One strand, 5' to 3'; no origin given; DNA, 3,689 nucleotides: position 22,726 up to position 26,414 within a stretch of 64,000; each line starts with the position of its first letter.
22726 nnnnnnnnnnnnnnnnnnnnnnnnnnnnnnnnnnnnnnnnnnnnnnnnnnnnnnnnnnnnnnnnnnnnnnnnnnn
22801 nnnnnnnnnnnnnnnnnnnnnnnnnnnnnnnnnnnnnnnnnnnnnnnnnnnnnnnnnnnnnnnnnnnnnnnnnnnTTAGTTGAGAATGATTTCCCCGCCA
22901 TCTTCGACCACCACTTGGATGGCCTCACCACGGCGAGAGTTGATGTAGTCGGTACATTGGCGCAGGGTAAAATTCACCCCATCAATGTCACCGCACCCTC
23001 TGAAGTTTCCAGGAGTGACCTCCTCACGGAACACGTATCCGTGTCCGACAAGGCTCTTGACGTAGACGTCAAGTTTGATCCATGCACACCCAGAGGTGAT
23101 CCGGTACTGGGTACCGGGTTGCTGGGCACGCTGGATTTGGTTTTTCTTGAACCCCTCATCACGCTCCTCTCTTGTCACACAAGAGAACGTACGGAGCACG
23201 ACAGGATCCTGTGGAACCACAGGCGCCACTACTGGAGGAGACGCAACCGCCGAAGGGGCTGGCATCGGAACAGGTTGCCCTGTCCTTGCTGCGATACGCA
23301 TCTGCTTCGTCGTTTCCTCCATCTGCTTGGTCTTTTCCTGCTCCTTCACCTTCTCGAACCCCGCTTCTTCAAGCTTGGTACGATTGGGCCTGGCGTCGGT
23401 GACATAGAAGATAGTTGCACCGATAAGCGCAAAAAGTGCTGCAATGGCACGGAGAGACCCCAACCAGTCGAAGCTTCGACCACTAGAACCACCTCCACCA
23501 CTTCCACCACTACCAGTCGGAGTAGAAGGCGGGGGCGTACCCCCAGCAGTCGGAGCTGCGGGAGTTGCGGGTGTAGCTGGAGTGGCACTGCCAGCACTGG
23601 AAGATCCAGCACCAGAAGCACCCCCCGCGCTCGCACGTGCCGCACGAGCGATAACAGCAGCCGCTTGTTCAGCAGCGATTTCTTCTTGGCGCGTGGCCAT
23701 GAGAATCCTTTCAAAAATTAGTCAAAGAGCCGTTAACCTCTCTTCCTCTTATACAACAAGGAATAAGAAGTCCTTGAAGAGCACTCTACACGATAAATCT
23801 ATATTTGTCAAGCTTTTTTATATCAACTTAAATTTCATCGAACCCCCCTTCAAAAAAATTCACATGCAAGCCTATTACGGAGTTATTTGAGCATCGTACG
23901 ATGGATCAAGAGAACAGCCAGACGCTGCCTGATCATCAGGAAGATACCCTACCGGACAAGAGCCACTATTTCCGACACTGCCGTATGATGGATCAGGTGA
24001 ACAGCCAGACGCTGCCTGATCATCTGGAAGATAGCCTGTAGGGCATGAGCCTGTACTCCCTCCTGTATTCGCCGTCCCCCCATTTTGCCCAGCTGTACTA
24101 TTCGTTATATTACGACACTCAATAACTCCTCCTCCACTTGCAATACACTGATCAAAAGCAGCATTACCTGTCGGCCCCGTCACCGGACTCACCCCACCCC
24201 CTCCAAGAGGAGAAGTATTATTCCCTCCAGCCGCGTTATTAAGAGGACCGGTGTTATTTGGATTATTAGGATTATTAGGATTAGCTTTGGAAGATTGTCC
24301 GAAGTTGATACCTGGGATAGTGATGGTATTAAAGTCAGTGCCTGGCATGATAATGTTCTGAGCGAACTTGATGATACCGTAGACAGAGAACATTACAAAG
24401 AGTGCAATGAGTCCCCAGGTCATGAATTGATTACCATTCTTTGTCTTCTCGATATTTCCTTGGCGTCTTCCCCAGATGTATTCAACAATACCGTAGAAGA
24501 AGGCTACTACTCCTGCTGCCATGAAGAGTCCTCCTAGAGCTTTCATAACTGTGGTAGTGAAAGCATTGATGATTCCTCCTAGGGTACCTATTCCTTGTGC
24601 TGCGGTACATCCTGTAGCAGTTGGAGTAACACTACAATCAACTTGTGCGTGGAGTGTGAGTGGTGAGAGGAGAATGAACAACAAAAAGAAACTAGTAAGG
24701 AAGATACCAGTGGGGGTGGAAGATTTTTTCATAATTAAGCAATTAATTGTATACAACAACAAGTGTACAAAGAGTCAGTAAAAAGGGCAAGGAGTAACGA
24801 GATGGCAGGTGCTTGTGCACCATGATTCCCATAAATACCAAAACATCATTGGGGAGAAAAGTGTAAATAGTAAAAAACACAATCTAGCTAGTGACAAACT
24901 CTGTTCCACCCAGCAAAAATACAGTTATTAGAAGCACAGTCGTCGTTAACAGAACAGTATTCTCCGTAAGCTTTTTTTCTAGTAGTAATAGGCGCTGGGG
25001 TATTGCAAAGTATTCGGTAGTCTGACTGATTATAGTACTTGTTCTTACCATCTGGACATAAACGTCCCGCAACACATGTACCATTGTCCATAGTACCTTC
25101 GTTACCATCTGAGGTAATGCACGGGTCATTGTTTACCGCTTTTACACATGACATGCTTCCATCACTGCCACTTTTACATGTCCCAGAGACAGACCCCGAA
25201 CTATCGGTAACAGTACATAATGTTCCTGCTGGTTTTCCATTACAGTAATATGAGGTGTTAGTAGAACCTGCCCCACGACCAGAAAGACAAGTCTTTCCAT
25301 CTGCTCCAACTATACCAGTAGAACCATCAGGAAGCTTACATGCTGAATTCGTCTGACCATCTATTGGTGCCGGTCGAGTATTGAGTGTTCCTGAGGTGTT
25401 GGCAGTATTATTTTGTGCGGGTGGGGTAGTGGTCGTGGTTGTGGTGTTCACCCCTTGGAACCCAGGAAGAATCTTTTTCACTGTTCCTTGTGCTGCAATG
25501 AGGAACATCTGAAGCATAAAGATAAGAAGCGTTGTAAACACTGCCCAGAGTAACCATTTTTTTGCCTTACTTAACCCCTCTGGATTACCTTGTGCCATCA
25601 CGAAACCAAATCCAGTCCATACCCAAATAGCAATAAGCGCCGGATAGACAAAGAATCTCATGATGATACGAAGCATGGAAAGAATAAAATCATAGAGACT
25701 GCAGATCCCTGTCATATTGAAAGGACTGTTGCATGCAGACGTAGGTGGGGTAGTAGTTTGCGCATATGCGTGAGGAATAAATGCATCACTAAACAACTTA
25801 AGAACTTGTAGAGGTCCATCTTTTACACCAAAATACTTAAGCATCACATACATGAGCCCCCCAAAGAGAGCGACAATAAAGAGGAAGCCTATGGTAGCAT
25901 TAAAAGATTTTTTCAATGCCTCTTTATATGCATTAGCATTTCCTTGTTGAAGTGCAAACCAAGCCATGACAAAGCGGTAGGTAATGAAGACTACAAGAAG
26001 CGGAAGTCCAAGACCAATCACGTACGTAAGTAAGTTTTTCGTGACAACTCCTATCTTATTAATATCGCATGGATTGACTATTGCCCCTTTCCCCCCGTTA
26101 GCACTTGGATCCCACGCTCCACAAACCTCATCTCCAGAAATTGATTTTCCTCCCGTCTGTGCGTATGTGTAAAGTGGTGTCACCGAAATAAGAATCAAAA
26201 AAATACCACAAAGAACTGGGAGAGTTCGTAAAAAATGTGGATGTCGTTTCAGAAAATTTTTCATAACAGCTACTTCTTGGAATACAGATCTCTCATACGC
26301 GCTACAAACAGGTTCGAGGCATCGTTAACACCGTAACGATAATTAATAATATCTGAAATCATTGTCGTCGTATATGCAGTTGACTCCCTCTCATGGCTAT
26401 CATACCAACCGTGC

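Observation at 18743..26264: Cluster of six paralogous VirB2/TrbC-like two-helix secreted 'pilin-like' proteins, possibly on a tRNA-adjacent island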

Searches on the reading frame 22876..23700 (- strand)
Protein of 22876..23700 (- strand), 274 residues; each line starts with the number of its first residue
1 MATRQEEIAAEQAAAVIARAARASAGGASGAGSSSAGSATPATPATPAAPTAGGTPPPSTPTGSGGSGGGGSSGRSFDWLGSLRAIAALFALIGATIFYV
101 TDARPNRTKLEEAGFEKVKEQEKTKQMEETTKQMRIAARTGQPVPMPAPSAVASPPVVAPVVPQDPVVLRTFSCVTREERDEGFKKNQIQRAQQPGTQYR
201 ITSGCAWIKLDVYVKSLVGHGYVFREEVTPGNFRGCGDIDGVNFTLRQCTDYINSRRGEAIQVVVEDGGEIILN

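Call 4: search_protein_families(library=pfam, proteins=[window:22876-23700:-], max_evalue=1)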
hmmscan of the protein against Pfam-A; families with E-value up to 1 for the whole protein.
window:22876-23700:- (274 aa): 1 family
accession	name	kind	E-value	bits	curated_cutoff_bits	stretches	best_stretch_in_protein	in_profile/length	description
PF19495.4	DUF6030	-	0.0069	16.4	26.7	1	86-166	3-83/254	Family of unknown function (DUF6030)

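Call 54: find_homologous_proteins(query=window:22876-23700:-, max_evalue=0.001)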
Query window:22876-23700:- (274 aa): 1 proteins with E <= 0.001 among 8000 candidates.
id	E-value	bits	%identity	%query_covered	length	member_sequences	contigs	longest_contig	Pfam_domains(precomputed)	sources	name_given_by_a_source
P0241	1.9e-124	432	100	71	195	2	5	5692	-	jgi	jgi:hypothetical protein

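Call 89: search_protein_families(library=ncbifam, proteins=[window:22876-23700:-], max_evalue=0.1)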
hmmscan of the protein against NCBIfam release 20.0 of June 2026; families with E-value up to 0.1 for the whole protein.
window:22876-23700:- (274 aa): 0 families

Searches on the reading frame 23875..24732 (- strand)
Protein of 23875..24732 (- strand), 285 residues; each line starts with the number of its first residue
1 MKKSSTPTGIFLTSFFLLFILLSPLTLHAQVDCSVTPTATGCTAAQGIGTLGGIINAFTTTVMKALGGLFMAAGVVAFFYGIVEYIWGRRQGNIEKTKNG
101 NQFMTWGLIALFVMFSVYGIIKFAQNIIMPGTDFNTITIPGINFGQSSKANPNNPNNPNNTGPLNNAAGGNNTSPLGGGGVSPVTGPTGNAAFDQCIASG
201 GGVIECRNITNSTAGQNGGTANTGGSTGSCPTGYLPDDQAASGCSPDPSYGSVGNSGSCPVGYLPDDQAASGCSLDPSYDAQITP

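Call 4: search_protein_families(library=pfam, proteins=[window:23875-24732:-], max_evalue=1)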
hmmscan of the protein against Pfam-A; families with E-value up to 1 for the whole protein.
window:23875-24732:- (285 aa): 2 families
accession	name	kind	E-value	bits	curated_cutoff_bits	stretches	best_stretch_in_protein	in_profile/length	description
PF02656.20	DUF202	-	0.015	16.2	23.4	1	49-90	32-67/68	Domain of unknown function (DUF202)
PF18895.5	T4SS_pilin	-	0.058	13.9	26.6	1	56-123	6-70/71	Type IV secretion system pilin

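Call 89: search_protein_families(library=ncbifam, proteins=[window:23875-24732:-], max_evalue=0.1)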
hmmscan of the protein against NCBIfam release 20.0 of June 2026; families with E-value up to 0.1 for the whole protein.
window:23875-24732:- (285 aa): 2 families
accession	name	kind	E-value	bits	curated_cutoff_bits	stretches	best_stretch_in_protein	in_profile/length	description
NF041554.1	SA1362_fam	subfamily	0.017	15.3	42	1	53-96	15-58/70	SA1362 family protein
NF045849.1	ICE_MMCAP2_0565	equivalog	0.023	14.4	40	1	55-127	6-79/80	Mbov_0395 family pilin-like conjugal transfer protein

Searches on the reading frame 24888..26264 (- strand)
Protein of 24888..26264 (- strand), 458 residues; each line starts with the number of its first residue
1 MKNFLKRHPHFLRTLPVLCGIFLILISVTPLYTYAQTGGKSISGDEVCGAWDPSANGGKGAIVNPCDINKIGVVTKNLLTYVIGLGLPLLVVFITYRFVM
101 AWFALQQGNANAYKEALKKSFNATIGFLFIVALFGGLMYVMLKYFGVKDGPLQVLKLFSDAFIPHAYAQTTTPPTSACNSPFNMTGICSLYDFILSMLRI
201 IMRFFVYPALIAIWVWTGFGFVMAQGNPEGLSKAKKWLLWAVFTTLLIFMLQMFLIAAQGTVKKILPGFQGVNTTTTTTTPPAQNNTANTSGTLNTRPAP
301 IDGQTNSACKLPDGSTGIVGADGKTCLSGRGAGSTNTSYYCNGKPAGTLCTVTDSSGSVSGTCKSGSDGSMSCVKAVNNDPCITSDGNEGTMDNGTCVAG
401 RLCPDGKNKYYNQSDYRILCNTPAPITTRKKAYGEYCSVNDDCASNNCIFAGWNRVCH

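Call 4: search_protein_families(library=pfam, proteins=[window:24888-26264:-], max_evalue=1)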
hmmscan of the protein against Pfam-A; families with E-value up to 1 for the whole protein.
window:24888-26264:- (458 aa): 2 families
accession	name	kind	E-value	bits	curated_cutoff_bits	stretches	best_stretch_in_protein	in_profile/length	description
PF18895.5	T4SS_pilin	-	0.0014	19.1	26.6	2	71-132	5-63/71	Type IV secretion system pilin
PF17262.7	Cas6b_C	-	0.062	13.9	39.4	1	94-117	7-30/114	Cas6b C-terminal domain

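Call 26: find_homologous_proteins(query=window:24888-26264:-, max_evalue=0.001)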
Query window:24888-26264:- (458 aa): 156 proteins with E <= 0.001 among 7138 candidates; the best 120 are listed.
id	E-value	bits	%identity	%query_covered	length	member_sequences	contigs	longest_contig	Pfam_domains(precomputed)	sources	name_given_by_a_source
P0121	0.0e+0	1067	100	100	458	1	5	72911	-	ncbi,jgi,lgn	jgi:hypothetical protein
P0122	7.1e-136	472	48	75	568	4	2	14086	PF18895.6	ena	-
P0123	3.6e-116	407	53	82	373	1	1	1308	PF18895.6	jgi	jgi:hypothetical protein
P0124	7.5e-114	399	50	94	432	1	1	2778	-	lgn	-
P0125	1.4e-113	398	52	87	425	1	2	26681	-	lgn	-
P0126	2.0e-113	398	55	80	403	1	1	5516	PF18895.6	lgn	-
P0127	1.1e-111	392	53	80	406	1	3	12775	-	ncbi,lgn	-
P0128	9.4e-110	386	52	89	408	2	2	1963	-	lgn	-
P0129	1.1e-109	386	49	98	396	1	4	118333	-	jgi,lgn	jgi:preprotein translocase subunit SecG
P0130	4.7e-109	383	50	83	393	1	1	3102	PF18895.6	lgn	-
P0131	2.2e-107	378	54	81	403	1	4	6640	-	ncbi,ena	-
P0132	3.3e-106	374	43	100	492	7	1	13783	-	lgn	-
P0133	3.4e-105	371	54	80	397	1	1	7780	-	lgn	-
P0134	4.6e-105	370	56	81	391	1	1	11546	PF18895.6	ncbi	-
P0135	7.3e-105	370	50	88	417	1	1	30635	-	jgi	jgi:hypothetical protein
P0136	6.3e-104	366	53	87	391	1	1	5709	PF18895.6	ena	-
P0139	1.8e-98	349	58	37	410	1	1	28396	PF18895.6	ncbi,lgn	-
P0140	4.3e-98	347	51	81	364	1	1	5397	PF18895.6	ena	-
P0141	8.0e-97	343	48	89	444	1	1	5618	PF18895.6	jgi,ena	-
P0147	1.0e-91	326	53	67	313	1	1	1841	PF18895.6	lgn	-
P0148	2.8e-91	325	45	84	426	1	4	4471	PF18895.6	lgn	-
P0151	1.3e-88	316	53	69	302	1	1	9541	PF18895.6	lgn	-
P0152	1.4e-88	316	54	69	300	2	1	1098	PF18895.6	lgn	-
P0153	3.1e-87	311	59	56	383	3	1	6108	PF18895.6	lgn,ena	-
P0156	3.2e-83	298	48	70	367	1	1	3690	PF18895.6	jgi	-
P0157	8.4e-83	297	45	81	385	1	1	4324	PF18895.6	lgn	-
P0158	4.0e-82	295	59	56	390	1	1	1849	PF18895.6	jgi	-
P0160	4.1e-81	291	49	69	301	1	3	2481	PF18895.6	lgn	-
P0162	7.1e-80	287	75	21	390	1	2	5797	PF18895.6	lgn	-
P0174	3.5e-75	272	49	68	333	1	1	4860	PF18895.6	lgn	-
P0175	5.5e-75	271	52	58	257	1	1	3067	PF18895.6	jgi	-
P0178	2.9e-72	262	40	86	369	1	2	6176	PF18895.6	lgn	-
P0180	7.8e-72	261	42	84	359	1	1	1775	PF18895.6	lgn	-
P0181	3.9e-71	258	44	81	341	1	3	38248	PF18895.6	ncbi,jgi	ncbi:MAG: hypothetical protein RLZZ308_633 [Candidatus Parcubacteria bacterium]|jgi:hypothetical pro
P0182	7.3e-70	254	48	64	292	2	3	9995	PF18895.6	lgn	-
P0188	8.1e-68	247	49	35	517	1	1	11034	PF18895.6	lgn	-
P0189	8.3e-68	247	49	64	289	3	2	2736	PF18895.6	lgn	-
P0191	1.2e-67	247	50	56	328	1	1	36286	PF18895.6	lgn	-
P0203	3.5e-65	239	50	56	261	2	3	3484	PF18895.6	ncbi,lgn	-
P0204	1.7e-64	236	48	62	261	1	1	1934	PF18895.6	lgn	-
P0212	6.3e-62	228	48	32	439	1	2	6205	PF18895.6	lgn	-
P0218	1.3e-61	227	50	49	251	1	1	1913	PF18895.6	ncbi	-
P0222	5.8e-61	225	38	77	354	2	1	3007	PF18895.6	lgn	-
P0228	1.2e-59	221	46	55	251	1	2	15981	PF18895.6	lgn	-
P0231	3.4e-59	219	42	69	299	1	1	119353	PF18895.6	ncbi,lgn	-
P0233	6.3e-59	218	46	52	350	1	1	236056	PF18895.6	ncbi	-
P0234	1.3e-58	217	44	34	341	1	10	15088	PF18895.6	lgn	-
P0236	2.2e-58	216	47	37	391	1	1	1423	PF18895.6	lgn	-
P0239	5.3e-58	215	41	37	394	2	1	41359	PF18895.6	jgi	jgi:hypothetical protein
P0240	6.4e-58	215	44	36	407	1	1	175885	PF18895.6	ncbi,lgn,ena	-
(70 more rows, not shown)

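Call 68: predict_structure(alignment_id=A2)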
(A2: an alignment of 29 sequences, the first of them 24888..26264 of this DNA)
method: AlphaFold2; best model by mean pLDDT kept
length: 458 residues; sequences in the alignment: 29
mean_pLDDT: 67.2   pTM: 0.39
mean pLDDT of the five models: 67.2, 67.1, 66.7, 63.7, 63.3
residues with pLDDT >= 90: 42; 70-90: 206; 50-70: 94; < 50: 116
segments of 3 or more residues with pLDDT < 50: 29-42, 155-183, 269-296, 330-335, 404-429, 455-458
pLDDT, mean of each block of 10 residues (from residue 1): 65 77 69 38 55 73 68 70 77 81 83 83 82 76 63 46 31 44 54 73 83 90 91 88 85 76 56 38 39 47 74 79 71 55 88 88 88 91 85 88 43 33 38 58 60 48
secondary structure, 60 per line:
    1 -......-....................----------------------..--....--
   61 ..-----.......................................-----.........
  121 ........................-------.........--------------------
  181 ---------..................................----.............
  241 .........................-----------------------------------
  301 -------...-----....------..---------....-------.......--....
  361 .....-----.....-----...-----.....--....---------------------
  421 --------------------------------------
elements in order: H2-7 H9-28 H55-58 H68-106 H112-144 H152-160 H190-223 H228-265 E308-310 E316-319 H337-340 E348-354 E357-365 E371-375 E381-383 E389-393 E396-399

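Call 70: fold_search(model_id=the predicted structure, library=pdb)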
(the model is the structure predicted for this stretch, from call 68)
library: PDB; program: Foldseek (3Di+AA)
matches with E <= 10: 55; with E <= 0.001: 0
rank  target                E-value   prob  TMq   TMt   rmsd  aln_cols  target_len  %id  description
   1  6nz6_A                1.4e+00  0.30  0.06  0.06   2.4        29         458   21  YcjX-GDP (type II) (released 2019-09-18)
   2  6nz5_A                1.5e+00  0.23  0.06  0.06   2.8        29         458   21  YcjX-GDPCP (released 2019-09-18)
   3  6nz4_A                2.1e+00  0.23  0.06  0.06   2.4        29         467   21  YcjX-GDP (type I) (released 2019-09-18)
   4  8e0m_L                2.3e+00  0.07  0.09  0.21  23.1       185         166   17  Homotrimeric variant of tcTRP9, BGL15 (released 2023-04-12)
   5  9a3y_B                2.3e+00  0.04  0.06  0.14  11.4        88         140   15  Predicted model of tissue transglutaminase 2 (TG2) in complex with plasma fibronectin type I modules 7, 8 and 9 (FNI7- (released 2024-02-02)
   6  6nz4_B                2.5e+00  0.16  0.06  0.06   3.3        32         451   22  YcjX-GDP (type I) (released 2019-09-18)
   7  3cpx_B                2.6e+00  0.23  0.06  0.09   2.7        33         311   21  Crystal structure of putative M42 glutamyl aminopeptidase (YP_676701.1) from Cytophaga hutchinsonii ATCC 33406 at 2.39 (released 2008-04-29)
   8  3cpx_A                2.6e+00  0.13  0.06  0.09   5.4        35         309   17  Crystal structure of putative M42 glutamyl aminopeptidase (YP_676701.1) from Cytophaga hutchinsonii ATCC 33406 at 2.39 (released 2008-04-29)
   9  6uct                  2.8e+00  0.09  0.04  0.07   4.9        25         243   28  Crystal structure of Mal de Rio Cuarto virus P9-1 viroplasm protein (C-arm deletion mutant) (released 2021-03-17)
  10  6z1p_Ay               2.8e+00  0.01  0.05  0.09  21.0       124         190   13  Structure of the mitochondrial ribosome from Tetrahymena thermophila (released 2020-06-24)
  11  3ipc                  3.7e+00  0.12  0.04  0.05   8.4        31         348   22  Structure of ATU2422-GABA F77A mutant receptor in complex with leucine (released 2010-07-14)
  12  6nz5_B                3.7e+00  0.12  0.06  0.06   2.8        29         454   21  YcjX-GDPCP (released 2019-09-18)
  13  7o3w_A                4.0e+00  0.04  0.11  0.19  41.5       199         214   13  Structural basis for VIPP1 oligomerization and maintenance of thylakoid membrane integrity (released 2021-06-30)
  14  7bj3                  4.0e+00  0.02  0.05  0.03  15.0        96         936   11  ScpA from Streptococcus pyogenes, S512A active site mutant (released 2021-05-12)
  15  8jvt_B                5.0e+00  0.07  0.07  0.38   6.0        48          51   10  Crystal structure of the chimeric protein mkaL2_v1 (released 2024-07-03)
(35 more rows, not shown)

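Call 89: search_protein_families(library=ncbifam, proteins=[window:24888-26264:-], max_evalue=0.1)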
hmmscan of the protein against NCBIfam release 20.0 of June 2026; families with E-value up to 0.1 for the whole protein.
window:24888-26264:- (458 aa): 3 families
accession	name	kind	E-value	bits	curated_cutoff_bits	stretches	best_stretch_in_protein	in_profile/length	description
TIGR00779.1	cad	subfamily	0.01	15.7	181.65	1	190-251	118-179/193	CadD family cadmium resistance transporter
NF045848.1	MMCAP2_0566_fam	domain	0.015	14.6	90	1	81-141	60-120/322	MMCAP2_0566 family conjugal transfer protein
NF045849.1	ICE_MMCAP2_0565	equivalog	0.06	13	40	1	69-135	3-71/80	Mbov_0395 family pilin-like conjugal transfer protein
